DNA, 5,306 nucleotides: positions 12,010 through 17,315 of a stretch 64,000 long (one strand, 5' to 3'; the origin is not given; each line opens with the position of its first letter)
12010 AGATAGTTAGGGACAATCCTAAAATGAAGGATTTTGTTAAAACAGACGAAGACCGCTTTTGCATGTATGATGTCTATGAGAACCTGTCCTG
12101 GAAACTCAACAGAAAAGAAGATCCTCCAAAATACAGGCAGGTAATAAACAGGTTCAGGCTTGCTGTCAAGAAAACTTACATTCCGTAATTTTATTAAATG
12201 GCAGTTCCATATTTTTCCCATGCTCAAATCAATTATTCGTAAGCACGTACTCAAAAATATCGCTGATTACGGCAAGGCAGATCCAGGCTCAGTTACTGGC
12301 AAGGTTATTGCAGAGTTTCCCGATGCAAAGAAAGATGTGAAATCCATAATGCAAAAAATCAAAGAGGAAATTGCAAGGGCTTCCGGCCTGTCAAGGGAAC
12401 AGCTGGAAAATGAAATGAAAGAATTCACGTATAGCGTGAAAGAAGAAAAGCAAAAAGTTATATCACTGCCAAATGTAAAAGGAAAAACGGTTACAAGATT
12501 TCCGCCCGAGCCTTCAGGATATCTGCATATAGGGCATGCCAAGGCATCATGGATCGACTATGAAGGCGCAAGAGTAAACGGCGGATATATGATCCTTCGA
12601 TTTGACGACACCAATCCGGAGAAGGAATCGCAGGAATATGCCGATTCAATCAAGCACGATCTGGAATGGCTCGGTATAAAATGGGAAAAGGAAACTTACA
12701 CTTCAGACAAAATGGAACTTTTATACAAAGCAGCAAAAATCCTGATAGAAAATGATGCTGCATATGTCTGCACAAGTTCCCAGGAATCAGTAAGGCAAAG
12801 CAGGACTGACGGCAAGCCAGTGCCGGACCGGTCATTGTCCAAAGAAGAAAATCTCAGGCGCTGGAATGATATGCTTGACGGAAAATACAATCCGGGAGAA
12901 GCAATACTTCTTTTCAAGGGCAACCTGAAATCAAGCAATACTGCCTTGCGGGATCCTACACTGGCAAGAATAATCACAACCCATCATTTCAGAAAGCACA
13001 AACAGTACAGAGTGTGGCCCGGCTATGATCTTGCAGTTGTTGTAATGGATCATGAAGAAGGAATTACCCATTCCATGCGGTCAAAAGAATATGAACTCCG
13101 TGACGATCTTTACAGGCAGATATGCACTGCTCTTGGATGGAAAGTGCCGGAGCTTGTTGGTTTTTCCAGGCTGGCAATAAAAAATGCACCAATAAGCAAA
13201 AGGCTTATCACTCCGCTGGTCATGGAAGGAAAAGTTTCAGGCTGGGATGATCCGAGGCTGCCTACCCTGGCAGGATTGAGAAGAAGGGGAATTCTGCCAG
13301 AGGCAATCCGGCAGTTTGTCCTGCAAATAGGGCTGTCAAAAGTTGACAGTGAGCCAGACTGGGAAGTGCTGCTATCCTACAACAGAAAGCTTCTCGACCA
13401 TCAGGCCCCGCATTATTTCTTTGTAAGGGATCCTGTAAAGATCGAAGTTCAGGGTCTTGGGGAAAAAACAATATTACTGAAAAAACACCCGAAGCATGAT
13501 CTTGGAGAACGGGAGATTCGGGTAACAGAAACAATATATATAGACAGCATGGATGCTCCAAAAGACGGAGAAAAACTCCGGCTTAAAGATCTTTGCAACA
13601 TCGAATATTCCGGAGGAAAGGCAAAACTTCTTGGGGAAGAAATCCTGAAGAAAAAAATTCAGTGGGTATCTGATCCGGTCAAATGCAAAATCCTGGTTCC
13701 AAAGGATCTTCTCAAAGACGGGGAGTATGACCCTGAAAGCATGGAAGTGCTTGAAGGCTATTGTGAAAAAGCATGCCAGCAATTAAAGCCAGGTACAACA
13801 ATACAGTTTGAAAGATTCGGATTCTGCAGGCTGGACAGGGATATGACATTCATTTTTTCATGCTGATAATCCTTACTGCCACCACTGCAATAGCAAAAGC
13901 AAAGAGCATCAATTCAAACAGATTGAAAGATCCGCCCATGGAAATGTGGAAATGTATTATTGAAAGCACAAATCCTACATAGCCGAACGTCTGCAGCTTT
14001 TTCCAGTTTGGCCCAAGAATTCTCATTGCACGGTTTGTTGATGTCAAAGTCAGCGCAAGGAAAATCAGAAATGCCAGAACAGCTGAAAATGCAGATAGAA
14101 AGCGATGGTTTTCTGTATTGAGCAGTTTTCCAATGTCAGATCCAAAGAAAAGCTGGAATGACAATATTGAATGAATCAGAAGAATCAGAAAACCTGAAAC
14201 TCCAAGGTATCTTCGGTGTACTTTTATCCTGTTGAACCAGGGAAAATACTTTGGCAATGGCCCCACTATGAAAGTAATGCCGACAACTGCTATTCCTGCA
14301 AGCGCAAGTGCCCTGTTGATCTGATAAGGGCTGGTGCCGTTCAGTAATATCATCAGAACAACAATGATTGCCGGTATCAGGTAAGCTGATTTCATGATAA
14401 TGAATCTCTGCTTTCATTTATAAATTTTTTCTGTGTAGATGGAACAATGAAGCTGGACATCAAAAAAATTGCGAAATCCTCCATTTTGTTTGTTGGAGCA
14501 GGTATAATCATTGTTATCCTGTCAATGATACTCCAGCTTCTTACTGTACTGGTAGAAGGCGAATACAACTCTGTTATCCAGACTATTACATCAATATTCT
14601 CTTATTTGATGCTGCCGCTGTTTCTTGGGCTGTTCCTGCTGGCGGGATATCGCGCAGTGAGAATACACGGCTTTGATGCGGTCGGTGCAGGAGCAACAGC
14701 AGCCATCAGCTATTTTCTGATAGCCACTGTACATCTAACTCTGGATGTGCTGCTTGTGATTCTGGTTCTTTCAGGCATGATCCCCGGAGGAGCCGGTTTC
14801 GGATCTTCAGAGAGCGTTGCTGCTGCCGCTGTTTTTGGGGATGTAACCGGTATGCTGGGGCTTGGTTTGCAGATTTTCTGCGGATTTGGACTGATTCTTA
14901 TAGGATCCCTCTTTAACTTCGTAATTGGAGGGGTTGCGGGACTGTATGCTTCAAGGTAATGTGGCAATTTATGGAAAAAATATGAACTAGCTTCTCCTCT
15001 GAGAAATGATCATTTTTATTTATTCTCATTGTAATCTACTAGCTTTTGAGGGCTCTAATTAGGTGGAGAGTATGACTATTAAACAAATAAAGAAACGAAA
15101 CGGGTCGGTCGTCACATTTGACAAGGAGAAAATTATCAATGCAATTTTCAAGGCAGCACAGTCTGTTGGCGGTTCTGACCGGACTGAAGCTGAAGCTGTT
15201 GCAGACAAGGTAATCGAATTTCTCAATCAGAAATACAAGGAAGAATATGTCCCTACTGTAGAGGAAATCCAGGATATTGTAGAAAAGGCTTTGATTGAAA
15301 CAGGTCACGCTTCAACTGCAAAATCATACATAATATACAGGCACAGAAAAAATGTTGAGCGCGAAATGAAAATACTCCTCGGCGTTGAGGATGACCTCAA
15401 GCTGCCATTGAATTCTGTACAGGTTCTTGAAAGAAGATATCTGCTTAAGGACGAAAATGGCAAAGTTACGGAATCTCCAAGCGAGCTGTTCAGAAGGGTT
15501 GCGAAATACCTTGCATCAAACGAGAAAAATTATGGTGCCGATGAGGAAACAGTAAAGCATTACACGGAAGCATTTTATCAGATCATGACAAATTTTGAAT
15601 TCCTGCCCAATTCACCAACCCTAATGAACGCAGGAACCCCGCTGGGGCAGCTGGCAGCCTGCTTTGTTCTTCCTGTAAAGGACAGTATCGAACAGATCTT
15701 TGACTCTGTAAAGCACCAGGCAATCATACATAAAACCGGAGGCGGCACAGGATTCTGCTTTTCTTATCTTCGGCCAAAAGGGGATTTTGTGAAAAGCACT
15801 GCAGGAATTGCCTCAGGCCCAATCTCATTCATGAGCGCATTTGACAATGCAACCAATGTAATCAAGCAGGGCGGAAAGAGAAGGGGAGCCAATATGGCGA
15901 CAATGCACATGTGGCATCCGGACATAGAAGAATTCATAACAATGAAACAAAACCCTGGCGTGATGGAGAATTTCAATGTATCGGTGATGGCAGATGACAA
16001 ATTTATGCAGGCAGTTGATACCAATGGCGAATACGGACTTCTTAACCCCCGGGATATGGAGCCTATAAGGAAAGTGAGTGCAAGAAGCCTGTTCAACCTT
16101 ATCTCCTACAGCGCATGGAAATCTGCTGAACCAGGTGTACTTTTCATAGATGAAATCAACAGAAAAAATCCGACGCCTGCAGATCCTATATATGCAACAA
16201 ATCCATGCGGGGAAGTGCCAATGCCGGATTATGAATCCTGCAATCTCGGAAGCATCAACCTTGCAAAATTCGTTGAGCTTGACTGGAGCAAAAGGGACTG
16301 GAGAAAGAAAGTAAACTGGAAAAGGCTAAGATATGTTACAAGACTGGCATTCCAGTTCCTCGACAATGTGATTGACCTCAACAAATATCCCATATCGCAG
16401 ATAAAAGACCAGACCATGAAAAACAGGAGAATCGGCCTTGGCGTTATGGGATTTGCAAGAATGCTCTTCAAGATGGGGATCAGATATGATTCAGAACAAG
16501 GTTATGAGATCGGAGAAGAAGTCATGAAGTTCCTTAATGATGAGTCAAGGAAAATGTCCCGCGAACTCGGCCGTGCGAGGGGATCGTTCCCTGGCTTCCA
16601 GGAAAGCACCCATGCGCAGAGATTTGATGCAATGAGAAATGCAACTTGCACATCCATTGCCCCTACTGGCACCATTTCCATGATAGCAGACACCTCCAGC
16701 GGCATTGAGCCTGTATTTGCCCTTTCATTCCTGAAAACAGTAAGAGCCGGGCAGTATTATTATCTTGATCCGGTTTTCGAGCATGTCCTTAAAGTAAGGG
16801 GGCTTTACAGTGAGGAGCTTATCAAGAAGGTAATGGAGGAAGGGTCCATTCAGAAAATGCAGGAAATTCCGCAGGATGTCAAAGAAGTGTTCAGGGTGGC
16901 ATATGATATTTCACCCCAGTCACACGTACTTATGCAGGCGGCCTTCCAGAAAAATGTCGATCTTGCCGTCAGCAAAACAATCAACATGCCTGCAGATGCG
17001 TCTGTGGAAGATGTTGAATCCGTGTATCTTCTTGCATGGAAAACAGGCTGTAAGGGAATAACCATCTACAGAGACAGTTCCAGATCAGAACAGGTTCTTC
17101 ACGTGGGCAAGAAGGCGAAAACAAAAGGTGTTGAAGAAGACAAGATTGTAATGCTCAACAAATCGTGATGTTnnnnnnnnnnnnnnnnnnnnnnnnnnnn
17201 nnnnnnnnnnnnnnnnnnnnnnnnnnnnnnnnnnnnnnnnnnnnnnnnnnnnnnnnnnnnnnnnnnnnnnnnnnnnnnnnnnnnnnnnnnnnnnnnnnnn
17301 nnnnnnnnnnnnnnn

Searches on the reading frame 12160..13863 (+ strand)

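Call 17: search_protein_families(library=pfam, proteins=[window:12160-13863:+], max_evalue=0.00001)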
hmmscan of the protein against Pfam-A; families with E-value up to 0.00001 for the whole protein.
window:12160-13863:+ (568 aa): 3 families
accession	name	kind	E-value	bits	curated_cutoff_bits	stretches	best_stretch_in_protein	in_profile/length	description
PF00749.27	tRNA-synt_1c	-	4.6e-80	269.3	23.4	1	111-413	3-313/314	tRNA synthetases class I (E and Q), catalytic domain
PF03950.23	tRNA-synt_1c_C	-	1e-14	54.9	23.9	1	416-487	1-77/91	tRNA synthetases class I (E and Q), anti-codon binding domain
PF20974.2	tRNA-synt_1c_C2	-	2.3e-11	44.6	23.9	1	499-559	1-69/69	tRNA synthetases class I (E and Q), anti-codon binding domain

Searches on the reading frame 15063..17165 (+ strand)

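Call 17: search_protein_families(library=pfam, proteins=[window:15063-17165:+], max_evalue=0.00001)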
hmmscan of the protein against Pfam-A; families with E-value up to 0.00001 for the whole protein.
window:15063-17165:+ (701 aa): 3 families
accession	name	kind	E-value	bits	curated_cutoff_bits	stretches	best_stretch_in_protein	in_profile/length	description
PF02867.20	Ribonuc_red_lgC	-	1e-141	473.6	23.9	1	198-669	1-523/523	Ribonucleotide reductase, barrel domain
PF00317.26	Ribonuc_red_lgN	-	8.4e-26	90.3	28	1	114-195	3-77/77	Ribonucleotide reductase, all-alpha domain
PF03477.21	ATP-cone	-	5e-25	88.3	25.8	1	8-97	2-87/88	ATP cone domain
